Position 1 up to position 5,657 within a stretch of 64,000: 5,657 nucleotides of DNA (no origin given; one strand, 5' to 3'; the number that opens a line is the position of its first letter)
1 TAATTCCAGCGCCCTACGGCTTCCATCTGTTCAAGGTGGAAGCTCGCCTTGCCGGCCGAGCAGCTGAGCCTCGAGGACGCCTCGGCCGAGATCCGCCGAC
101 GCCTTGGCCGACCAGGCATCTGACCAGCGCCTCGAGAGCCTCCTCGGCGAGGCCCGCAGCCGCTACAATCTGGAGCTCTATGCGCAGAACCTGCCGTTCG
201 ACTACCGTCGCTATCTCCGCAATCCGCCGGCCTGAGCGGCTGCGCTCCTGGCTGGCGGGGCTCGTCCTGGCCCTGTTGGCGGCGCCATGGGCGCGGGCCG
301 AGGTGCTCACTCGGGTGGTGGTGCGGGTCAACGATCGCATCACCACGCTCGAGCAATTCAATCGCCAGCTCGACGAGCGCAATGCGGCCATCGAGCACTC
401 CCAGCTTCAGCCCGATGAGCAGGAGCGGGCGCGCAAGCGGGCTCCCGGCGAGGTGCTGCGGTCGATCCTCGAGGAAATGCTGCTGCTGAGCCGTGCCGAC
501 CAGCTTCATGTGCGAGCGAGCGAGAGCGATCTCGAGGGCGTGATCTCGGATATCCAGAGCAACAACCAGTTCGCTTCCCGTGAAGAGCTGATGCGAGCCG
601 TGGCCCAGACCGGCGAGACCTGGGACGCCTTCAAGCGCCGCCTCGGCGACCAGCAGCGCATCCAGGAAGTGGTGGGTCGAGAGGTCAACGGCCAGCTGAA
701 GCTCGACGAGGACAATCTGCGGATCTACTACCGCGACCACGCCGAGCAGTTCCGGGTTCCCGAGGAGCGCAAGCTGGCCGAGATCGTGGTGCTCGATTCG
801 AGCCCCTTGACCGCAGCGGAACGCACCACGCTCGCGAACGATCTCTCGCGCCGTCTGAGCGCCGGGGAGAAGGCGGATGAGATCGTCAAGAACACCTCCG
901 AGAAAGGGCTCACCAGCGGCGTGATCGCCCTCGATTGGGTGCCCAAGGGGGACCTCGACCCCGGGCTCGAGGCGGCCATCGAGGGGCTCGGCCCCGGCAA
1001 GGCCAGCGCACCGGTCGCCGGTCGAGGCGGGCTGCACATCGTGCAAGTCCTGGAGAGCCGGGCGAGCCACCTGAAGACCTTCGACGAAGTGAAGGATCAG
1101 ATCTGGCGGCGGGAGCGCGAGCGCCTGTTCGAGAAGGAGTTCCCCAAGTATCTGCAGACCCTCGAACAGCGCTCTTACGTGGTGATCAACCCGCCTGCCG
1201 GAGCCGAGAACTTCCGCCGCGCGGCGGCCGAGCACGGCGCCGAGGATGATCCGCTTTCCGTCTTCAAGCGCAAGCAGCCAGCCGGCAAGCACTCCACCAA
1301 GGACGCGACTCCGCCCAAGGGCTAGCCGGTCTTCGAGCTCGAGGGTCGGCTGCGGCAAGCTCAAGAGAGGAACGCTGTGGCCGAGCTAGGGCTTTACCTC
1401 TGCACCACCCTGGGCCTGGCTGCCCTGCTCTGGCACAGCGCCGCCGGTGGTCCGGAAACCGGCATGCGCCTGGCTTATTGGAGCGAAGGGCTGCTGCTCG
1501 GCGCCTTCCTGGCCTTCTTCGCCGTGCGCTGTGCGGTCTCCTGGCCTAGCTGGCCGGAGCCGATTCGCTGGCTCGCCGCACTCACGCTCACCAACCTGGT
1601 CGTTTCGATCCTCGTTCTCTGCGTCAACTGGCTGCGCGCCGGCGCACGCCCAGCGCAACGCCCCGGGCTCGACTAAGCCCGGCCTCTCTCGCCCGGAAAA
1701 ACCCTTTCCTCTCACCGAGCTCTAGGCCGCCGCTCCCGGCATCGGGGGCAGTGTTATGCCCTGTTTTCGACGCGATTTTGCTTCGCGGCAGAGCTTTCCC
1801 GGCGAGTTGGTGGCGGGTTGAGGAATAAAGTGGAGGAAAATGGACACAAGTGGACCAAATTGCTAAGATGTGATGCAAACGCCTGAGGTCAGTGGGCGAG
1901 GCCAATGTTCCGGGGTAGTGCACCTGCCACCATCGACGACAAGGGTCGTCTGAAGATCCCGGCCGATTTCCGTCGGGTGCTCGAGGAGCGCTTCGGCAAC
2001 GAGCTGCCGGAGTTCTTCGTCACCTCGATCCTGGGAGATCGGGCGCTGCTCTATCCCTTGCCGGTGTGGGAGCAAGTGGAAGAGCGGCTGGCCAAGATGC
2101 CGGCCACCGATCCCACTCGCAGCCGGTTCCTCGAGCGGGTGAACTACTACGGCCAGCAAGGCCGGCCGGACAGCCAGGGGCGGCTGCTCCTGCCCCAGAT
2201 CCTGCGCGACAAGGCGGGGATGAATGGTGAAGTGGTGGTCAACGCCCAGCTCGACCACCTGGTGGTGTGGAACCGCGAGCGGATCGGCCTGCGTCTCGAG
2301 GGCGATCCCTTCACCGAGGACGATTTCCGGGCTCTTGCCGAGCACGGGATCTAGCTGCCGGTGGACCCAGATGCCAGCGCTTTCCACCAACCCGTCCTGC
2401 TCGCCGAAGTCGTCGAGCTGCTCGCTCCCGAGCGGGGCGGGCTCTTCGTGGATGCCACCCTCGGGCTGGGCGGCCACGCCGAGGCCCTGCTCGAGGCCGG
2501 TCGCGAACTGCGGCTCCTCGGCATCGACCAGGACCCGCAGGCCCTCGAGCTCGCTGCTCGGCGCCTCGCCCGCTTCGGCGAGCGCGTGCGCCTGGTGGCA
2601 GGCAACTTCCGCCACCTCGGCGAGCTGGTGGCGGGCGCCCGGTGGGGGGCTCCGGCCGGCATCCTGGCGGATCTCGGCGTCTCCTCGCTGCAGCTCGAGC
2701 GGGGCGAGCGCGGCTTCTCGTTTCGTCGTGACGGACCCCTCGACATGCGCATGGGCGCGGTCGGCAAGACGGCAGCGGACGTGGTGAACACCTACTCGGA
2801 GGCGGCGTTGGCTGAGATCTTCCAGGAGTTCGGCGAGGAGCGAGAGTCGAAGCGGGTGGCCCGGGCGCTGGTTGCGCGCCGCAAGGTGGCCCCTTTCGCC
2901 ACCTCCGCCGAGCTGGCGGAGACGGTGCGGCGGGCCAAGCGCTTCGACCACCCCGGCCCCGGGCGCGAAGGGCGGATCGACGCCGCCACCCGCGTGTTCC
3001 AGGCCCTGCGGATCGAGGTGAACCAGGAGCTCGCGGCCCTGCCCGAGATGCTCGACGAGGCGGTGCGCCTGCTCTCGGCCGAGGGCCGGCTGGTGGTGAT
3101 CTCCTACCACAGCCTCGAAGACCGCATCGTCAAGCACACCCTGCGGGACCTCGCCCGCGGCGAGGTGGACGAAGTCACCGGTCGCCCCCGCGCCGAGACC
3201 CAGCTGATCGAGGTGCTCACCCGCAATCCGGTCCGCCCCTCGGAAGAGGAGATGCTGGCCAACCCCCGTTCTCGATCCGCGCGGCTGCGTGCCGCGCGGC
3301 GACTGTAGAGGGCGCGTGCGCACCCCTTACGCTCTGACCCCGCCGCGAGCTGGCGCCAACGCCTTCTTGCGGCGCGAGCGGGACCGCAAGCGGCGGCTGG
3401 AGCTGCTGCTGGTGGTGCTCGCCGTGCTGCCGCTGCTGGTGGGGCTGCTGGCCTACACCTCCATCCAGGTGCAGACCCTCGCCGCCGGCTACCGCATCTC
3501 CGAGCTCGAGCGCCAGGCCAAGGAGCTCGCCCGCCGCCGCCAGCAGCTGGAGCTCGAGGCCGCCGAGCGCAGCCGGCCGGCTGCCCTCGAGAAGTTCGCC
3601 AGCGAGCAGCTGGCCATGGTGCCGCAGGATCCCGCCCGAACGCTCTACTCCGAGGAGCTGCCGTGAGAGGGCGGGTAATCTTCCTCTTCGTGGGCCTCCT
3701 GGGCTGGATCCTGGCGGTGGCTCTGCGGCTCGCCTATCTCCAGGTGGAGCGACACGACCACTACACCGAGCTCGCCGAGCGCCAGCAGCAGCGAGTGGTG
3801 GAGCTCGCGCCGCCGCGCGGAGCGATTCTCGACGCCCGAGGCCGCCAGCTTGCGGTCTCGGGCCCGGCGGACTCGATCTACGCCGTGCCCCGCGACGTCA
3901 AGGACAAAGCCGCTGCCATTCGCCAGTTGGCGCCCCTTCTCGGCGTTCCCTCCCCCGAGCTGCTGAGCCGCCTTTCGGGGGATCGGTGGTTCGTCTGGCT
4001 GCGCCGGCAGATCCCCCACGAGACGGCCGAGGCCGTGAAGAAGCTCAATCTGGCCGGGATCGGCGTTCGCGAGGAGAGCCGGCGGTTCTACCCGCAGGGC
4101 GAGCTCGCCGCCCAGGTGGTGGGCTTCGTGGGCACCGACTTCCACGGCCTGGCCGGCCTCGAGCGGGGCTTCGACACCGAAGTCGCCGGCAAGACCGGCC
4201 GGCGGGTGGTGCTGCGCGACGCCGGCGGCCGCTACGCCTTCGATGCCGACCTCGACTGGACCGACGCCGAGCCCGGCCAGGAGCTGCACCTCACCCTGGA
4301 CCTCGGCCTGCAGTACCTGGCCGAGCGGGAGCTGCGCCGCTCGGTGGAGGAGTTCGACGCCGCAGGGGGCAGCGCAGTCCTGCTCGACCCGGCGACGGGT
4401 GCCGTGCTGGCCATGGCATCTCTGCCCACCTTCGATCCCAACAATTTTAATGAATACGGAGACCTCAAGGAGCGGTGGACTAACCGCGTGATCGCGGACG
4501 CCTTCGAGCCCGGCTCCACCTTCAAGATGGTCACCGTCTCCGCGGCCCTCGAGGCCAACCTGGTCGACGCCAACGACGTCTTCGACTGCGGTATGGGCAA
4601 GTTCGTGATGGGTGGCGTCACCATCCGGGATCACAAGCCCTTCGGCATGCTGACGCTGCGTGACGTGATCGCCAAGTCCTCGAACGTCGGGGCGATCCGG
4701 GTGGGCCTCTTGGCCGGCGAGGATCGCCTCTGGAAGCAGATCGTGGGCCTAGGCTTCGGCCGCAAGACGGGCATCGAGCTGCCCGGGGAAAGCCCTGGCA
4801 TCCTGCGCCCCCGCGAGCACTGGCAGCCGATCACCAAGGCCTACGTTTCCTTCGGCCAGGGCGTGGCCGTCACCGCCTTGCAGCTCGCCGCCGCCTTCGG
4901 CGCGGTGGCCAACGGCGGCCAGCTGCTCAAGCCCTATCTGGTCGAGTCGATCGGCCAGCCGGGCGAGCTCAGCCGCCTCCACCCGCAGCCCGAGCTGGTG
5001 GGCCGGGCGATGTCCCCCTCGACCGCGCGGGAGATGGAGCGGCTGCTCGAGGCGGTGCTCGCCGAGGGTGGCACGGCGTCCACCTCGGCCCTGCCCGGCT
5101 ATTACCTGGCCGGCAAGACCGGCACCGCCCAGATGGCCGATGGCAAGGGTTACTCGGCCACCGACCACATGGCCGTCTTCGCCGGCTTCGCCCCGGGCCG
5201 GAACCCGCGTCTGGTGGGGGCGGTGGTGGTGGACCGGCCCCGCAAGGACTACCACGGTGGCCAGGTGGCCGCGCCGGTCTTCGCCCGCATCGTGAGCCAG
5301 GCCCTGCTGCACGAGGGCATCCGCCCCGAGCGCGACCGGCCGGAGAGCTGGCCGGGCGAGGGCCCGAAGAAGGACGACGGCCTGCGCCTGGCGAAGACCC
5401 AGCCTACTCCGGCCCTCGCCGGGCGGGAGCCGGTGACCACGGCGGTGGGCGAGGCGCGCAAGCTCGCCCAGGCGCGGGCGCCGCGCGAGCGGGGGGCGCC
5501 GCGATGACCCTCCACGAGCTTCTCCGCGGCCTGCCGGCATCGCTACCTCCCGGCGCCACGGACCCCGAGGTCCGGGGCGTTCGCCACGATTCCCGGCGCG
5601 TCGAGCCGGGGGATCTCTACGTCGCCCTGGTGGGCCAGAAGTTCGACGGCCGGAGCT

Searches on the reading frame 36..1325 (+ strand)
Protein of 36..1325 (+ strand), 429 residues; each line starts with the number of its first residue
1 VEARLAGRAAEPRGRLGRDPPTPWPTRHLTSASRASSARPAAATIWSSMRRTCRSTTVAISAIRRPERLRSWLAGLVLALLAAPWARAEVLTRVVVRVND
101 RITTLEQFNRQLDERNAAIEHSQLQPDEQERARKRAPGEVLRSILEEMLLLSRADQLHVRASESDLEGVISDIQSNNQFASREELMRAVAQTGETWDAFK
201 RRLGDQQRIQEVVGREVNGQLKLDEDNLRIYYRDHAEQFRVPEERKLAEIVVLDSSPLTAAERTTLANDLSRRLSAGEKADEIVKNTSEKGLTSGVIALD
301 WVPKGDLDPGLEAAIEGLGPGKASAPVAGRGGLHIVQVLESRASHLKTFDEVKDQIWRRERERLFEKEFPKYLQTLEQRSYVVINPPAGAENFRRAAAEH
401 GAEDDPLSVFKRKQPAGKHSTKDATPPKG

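Call 106: search_protein_families(library=pfam, proteins=[window:36-1325:+], max_evalue=0.00001)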
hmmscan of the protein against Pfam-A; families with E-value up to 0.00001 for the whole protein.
window:36-1325:+ (429 aa): 5 families
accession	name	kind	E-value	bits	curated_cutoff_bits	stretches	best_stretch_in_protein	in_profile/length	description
PF13145.12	Rotamase_2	-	2.8e-16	60.9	27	1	224-354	2-121/121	PPIC-type PPIASE domain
PF13624.11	SurA_N_3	-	6.8e-10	39.5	27.2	1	69-211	9-160/162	SurA-like N-terminal domain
PF00639.27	Rotamase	-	4e-08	34.6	21.7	1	260-338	15-95/97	PPIC-type PPIASE domain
PF13616.12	Rotamase_3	-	1.6e-06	29.1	22.5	1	241-341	12-115/116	PPIC-type PPIASE domain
PF13623.11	SurA_N_2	-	3.2e-06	27.5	28.5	1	71-180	13-130/145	SurA-like N-terminal domain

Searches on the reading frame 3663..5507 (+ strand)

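Call 106: search_protein_families(library=pfam, proteins=[window:3663-5507:+], max_evalue=0.00001)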
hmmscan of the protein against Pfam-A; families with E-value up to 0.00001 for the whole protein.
window:3663-5507:+ (614 aa): 2 families
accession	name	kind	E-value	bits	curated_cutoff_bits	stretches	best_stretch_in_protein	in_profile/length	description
PF00905.27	Transpeptidase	-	3.2e-77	260.1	22.1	1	236-544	1-298/299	Penicillin binding protein transpeptidase domain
PF03717.20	PBP_dimer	-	3e-18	67.3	24.4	1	49-190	3-174/180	Penicillin-binding Protein dimerisation domain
